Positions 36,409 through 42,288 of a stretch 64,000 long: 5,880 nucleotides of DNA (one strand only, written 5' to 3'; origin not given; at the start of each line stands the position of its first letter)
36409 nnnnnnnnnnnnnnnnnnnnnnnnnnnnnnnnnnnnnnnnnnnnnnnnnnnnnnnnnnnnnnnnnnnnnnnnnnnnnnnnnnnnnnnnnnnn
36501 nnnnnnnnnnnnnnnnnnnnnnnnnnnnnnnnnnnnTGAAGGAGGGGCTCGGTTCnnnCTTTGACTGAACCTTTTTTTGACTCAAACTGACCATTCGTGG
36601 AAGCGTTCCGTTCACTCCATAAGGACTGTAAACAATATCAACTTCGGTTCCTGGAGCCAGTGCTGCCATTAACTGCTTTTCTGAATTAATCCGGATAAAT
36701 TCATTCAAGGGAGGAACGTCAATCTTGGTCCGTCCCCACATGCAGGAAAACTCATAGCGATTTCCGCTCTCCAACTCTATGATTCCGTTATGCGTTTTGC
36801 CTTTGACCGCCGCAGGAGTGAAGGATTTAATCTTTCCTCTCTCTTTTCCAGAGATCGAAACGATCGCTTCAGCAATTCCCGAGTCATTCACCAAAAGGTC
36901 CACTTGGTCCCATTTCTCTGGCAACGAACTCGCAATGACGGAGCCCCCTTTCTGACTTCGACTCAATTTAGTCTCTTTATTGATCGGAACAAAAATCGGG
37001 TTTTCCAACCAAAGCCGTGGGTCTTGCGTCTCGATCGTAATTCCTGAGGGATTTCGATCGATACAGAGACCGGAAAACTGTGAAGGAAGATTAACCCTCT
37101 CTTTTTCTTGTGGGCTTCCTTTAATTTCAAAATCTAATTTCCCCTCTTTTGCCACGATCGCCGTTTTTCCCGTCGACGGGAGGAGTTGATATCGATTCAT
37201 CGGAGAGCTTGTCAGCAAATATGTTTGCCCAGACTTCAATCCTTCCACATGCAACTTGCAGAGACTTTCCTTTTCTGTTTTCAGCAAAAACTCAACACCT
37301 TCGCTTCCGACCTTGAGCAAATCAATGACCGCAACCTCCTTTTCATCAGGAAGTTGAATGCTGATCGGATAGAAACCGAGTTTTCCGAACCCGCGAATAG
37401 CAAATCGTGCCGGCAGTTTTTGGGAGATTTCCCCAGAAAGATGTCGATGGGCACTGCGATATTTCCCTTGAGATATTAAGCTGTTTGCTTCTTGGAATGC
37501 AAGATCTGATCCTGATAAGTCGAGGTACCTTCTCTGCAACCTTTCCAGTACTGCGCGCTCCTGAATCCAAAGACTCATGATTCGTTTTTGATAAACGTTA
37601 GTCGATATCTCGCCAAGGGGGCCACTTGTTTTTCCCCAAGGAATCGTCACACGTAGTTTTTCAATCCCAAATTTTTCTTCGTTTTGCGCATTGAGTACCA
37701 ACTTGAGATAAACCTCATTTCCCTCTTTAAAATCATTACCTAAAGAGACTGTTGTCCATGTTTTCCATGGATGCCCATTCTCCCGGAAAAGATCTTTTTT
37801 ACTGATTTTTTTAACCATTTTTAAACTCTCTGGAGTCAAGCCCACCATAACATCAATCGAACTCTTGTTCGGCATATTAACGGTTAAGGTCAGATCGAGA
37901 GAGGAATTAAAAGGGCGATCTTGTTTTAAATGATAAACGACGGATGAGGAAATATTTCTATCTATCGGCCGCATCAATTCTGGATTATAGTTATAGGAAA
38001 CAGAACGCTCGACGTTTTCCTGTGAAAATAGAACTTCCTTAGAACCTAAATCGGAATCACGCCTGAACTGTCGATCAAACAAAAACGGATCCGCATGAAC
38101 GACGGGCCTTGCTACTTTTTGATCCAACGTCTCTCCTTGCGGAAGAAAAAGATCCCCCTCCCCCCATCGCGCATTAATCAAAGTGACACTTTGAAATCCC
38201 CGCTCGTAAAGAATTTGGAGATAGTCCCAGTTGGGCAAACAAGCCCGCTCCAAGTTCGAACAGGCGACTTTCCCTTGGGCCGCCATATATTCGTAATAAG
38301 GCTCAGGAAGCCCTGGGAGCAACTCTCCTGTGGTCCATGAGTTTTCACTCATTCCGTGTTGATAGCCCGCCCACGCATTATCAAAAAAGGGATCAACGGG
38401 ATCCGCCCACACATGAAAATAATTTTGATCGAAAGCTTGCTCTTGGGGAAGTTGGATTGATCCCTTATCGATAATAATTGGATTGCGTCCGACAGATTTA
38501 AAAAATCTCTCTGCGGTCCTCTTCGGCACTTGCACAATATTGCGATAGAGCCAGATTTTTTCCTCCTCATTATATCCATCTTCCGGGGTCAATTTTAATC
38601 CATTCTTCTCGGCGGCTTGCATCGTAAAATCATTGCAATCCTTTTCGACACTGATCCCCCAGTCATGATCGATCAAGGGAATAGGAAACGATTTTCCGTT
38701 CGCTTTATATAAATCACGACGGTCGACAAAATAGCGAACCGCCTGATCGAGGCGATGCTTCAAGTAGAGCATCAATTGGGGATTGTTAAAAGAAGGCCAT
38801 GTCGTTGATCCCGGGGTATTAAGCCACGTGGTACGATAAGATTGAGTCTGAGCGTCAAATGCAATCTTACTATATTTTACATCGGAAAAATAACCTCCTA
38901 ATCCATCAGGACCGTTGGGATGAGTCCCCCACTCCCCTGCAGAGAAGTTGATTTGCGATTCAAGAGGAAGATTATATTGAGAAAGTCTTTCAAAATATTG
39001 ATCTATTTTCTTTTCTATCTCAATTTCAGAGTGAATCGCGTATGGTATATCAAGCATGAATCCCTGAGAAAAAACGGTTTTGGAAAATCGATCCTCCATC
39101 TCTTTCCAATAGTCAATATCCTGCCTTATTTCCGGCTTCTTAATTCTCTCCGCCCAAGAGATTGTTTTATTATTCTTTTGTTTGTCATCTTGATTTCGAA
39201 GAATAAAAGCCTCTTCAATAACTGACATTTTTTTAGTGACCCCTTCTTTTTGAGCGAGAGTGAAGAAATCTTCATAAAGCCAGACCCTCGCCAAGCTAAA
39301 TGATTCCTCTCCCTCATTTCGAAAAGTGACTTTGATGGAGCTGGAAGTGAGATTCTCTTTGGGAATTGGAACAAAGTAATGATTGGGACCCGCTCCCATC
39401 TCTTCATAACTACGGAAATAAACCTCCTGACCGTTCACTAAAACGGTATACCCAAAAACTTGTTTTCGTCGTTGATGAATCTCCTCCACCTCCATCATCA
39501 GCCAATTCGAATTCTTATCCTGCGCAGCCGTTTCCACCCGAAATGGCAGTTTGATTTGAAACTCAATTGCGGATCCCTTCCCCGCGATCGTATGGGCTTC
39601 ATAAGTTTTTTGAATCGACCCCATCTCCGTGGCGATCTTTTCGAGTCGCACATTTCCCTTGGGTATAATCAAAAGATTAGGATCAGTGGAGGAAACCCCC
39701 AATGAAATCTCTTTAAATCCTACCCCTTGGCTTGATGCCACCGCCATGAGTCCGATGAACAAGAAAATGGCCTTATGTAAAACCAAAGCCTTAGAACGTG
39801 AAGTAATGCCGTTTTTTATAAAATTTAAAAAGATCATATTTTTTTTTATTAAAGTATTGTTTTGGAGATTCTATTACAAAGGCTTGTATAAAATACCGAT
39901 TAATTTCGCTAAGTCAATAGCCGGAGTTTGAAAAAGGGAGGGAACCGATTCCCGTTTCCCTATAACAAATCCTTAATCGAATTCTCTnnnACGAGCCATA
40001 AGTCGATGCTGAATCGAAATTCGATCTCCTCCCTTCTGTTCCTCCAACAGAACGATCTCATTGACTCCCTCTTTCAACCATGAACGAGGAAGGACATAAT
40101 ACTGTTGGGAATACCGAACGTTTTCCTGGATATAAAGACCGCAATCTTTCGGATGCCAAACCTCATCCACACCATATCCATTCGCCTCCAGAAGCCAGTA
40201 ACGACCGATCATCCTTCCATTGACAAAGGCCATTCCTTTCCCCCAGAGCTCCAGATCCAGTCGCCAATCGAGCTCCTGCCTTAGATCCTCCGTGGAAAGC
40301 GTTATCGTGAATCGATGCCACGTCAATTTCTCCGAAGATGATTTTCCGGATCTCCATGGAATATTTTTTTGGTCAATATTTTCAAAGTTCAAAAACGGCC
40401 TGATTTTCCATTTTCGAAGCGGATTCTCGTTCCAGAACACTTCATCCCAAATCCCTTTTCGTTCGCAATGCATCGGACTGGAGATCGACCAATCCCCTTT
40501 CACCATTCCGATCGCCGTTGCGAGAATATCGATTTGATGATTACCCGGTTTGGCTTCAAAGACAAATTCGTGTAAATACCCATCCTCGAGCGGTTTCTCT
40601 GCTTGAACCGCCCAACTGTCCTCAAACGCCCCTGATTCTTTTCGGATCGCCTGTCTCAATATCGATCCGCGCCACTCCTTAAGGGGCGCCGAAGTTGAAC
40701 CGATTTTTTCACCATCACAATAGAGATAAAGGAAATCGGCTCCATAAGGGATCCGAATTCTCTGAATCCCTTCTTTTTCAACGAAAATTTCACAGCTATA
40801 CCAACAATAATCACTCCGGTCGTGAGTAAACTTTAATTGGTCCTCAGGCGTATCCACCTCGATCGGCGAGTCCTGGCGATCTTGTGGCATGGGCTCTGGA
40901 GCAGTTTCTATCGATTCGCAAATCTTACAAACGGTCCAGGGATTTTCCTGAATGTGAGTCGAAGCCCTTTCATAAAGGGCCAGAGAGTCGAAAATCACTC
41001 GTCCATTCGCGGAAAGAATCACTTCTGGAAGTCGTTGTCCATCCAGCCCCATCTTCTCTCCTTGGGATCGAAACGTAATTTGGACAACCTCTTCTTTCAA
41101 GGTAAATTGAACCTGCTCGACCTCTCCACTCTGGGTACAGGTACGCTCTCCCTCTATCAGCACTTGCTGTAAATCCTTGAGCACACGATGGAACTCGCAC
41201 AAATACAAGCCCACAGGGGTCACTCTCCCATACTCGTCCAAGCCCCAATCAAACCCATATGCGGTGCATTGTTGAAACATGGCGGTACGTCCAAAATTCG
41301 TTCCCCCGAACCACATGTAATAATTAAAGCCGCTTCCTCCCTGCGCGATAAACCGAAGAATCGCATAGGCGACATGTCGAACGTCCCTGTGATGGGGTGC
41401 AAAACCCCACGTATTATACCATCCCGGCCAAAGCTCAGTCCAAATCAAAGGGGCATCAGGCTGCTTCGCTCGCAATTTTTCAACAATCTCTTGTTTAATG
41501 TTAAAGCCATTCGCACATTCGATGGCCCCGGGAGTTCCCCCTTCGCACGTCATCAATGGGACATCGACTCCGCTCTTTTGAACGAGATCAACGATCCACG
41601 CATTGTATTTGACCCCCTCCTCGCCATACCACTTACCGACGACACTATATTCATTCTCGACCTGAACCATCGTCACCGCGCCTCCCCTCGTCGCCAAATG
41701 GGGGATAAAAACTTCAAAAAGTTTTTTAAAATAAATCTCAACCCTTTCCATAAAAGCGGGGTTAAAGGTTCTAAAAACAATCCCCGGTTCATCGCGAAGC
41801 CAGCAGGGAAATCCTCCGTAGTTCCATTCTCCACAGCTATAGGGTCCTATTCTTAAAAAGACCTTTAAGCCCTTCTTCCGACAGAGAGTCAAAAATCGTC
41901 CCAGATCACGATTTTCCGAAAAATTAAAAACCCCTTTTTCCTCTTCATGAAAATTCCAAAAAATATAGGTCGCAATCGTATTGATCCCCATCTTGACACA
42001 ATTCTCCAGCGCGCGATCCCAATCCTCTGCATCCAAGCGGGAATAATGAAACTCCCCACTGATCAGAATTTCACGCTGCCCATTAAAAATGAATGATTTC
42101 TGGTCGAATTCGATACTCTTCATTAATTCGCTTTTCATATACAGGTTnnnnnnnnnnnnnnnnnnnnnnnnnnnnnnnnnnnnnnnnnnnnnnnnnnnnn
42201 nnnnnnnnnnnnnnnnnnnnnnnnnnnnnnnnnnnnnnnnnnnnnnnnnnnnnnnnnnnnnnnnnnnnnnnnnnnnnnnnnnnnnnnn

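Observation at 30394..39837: Two giant colinear paralogs (1238 and 1093 aa) of unknown family at the heart of a sulfatase/GH35 locus: candidate novel glycan-active enzymes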

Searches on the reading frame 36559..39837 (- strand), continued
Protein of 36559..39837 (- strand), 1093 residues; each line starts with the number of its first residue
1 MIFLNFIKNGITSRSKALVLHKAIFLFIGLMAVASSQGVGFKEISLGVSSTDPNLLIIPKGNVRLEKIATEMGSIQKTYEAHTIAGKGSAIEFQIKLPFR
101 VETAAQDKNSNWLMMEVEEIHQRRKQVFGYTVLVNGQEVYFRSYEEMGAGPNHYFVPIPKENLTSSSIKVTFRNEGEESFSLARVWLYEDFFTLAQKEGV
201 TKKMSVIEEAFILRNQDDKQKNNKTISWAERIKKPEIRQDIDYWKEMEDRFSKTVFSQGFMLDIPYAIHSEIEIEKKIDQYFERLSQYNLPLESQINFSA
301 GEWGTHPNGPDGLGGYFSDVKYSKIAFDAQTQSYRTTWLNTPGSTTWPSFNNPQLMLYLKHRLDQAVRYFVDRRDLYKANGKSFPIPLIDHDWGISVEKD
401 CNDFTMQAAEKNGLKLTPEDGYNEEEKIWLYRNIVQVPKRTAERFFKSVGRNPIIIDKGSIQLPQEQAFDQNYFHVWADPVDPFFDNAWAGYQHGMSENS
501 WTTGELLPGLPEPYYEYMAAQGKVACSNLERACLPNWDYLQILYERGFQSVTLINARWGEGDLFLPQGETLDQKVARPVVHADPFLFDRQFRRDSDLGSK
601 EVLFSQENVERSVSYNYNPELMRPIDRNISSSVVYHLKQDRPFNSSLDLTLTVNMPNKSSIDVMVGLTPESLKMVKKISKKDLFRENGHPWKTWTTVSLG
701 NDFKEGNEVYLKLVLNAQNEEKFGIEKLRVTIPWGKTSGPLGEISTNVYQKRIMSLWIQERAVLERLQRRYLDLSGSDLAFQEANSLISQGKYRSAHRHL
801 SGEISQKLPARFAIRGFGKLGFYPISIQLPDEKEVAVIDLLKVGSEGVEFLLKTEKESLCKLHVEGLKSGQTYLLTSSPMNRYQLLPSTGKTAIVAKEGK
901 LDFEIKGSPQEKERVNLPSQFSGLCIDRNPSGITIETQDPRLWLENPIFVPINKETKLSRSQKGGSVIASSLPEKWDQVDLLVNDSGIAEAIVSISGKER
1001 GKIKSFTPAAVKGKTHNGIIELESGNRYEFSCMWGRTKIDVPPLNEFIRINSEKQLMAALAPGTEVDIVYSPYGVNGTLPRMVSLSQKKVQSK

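Call 97: list_cluster_members(proteins=[P0232, P0235, P0245, P0248, P0249, P0240, P0303, P0307, P0313, P0310])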
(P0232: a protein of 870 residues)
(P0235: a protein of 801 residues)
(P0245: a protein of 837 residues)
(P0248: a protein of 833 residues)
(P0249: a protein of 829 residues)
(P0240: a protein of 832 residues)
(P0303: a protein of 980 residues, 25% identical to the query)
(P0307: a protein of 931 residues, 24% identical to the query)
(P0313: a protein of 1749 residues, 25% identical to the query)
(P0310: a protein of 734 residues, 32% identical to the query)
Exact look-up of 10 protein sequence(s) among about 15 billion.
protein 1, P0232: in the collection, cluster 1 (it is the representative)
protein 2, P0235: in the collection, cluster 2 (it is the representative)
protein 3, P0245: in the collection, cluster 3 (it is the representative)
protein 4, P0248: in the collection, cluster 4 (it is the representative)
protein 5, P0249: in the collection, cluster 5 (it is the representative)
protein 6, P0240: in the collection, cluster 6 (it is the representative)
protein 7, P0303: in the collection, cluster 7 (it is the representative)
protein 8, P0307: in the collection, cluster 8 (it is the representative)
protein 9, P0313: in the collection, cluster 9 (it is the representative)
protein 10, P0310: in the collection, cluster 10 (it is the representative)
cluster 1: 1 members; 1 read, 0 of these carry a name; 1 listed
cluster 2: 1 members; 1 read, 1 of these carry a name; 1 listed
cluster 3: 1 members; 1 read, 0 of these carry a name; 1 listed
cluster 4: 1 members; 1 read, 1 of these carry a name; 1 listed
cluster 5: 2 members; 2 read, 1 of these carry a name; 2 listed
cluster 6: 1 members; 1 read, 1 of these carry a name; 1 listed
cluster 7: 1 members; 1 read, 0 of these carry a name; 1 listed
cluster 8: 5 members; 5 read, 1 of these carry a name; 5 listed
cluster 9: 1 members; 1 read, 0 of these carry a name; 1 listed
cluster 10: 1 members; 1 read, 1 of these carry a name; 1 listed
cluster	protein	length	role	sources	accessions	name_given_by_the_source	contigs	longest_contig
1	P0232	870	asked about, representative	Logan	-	-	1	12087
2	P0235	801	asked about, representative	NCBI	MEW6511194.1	MAG: hypothetical protein AB1428_09575 [Bacteroidota bacterium]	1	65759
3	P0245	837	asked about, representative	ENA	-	-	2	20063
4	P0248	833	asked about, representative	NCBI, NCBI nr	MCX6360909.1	MAG: hypothetical protein NT029_13945 [Armatimonadetes bacterium] | hypothetical protein [Armatimonadota bacterium]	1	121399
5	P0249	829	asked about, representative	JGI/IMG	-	hypothetical protein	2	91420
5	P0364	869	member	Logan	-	-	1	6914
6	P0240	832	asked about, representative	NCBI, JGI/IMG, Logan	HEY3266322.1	MAG TPA: hypothetical protein VGM37_05305 [Armatimonadota bacterium] | hypothetical protein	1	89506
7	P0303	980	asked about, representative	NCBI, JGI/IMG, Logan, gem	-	-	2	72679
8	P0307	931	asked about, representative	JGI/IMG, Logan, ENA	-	-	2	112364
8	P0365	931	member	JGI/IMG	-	hypothetical protein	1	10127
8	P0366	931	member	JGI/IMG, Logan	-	-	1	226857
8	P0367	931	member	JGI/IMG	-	-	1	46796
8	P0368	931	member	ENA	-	-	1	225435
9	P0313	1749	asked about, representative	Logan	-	-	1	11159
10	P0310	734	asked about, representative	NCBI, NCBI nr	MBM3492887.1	MAG: hypothetical protein FJX72_00985, partial [Armatimonadetes bacterium] | hypothetical protein [Armatimonadota bacterium]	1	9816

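Call 106: find_homologous_proteins(query=A4, max_evalue=0.001)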
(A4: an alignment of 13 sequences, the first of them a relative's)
Query A4 (13 sequences) (832 aa, profile of the alignment): 61 proteins with E <= 0.001 among 8000 candidates.
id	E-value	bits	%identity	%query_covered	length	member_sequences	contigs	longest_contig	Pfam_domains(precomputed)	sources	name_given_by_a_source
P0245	0.0e+0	1100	42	97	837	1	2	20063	-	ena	-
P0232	0.0e+0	1090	41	94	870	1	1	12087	-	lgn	-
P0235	0.0e+0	1086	45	92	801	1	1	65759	-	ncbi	ncbi:MAG: hypothetical protein AB1428_09575 [Bacteroidota bacterium]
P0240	0.0e+0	1085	100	100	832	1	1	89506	-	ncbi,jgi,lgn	ncbi:MAG TPA: hypothetical protein VGM37_05305 [Armatimonadota bacterium]|jgi:hypothetical protein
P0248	0.0e+0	1065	41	95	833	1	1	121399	-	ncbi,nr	ncbi:MAG: hypothetical protein NT029_13945 [Armatimonadetes bacterium]|nr:hypothetical protein [Arma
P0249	0.0e+0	1052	41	88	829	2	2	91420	-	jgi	jgi:hypothetical protein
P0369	0.0e+0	1032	39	98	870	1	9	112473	-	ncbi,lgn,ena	-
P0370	0.0e+0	1017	48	97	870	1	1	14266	-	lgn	-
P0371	1.8e-296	1004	50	93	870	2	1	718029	-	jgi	-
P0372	2.6e-294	997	46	94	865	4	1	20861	-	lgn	-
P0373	5.6e-293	992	50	90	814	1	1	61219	-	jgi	jgi:hypothetical protein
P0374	1.8e-291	988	46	99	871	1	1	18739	-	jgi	jgi:hypothetical protein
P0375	9.5e-291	985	47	98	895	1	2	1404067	-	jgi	jgi:hypothetical protein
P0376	2.9e-290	983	48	96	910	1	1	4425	-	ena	-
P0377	2.5e-289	980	44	99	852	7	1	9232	-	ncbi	-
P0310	9.6e-268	909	45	77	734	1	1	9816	-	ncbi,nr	ncbi:MAG: hypothetical protein FJX72_00985, partial [Armatimonadetes bacterium]|nr:hypothetical prot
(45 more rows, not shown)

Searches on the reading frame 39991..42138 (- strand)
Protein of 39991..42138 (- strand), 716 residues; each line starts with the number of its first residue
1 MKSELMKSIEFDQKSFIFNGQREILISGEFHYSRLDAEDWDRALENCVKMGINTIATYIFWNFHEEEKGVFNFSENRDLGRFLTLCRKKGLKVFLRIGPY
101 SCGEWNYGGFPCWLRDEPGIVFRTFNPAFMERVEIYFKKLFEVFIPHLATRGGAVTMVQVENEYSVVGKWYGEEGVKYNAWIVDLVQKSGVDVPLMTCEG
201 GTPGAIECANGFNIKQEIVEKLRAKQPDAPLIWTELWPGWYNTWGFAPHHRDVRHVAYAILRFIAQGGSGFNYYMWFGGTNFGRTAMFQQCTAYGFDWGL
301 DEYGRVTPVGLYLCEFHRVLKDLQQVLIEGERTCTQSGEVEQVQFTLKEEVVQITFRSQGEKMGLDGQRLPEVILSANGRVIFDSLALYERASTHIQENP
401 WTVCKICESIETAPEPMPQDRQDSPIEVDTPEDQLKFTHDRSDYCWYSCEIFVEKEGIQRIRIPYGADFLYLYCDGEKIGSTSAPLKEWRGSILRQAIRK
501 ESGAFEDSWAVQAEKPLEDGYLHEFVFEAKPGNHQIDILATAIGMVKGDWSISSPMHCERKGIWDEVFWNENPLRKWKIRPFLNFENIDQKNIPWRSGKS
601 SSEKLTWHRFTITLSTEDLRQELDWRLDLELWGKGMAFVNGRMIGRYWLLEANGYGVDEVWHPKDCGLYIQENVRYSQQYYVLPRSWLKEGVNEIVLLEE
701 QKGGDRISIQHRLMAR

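Call 10: search_protein_families(library=pfam, proteins=[window:39991-42138:-], max_evalue=0.001)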
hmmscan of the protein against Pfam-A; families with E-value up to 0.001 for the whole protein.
window:39991-42138:- (716 aa): 2 families
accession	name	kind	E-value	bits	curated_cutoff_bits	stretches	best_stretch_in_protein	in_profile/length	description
PF01301.25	Glyco_hydro_35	-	1.4e-88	298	27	1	15-308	1-307/319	Glycosyl hydrolases family 35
PF21467.3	BetaGal_gal-bd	-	1.5e-15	57.5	27.3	1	605-693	1-62/62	Beta-galactosidase, galactose-binding domain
